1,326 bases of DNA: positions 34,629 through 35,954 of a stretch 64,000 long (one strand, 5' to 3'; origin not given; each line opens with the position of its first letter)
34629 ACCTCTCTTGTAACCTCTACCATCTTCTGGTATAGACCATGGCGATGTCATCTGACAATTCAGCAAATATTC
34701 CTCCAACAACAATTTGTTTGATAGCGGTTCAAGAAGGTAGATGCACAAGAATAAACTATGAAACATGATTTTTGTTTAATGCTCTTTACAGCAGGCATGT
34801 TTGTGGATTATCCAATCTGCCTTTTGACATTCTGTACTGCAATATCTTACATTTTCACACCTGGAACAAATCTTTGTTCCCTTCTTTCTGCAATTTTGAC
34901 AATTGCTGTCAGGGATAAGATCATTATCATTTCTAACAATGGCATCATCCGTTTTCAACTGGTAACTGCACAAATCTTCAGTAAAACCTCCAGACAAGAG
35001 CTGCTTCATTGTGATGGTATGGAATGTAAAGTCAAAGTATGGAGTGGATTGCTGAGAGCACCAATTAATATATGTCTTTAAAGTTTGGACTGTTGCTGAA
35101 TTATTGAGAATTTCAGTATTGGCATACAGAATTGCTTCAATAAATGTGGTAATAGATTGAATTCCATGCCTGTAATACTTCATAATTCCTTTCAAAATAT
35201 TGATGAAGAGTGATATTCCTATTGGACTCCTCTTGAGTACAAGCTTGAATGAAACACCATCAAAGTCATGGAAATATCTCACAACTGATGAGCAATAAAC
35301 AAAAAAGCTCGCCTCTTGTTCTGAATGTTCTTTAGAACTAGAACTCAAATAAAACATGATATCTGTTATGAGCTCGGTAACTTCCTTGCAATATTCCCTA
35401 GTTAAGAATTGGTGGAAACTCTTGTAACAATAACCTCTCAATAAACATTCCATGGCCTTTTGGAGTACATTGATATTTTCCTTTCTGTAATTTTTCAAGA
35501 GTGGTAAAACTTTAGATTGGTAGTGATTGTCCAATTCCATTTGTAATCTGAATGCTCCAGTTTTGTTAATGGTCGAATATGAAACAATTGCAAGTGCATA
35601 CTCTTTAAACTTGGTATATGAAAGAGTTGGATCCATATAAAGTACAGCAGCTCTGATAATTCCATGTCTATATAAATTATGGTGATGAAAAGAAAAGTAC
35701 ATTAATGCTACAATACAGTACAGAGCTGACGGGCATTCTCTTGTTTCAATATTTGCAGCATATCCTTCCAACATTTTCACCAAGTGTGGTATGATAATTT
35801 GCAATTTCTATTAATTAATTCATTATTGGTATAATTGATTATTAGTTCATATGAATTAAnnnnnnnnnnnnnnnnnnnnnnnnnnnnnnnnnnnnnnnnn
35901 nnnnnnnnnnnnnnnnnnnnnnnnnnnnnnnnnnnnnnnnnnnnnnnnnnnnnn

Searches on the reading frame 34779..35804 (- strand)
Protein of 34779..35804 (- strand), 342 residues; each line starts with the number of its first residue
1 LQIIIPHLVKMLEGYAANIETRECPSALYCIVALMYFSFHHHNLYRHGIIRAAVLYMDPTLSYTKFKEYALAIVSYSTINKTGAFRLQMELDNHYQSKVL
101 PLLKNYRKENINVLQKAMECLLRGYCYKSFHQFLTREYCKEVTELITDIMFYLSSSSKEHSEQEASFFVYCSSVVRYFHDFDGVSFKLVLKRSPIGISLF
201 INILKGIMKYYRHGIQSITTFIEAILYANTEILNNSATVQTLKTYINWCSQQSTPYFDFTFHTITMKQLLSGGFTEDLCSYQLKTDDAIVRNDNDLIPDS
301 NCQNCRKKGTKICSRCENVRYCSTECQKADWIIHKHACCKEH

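Call 46: search_protein_families(library=pfam, proteins=[window:34779-35804:-], max_evalue=0.00001)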
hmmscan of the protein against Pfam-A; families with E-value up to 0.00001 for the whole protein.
window:34779-35804:- (342 aa): 1 family
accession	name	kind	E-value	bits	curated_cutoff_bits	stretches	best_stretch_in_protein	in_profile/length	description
PF01753.24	zf-MYND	-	2.9e-11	43.7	22.7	1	302-338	1-39/39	MYND finger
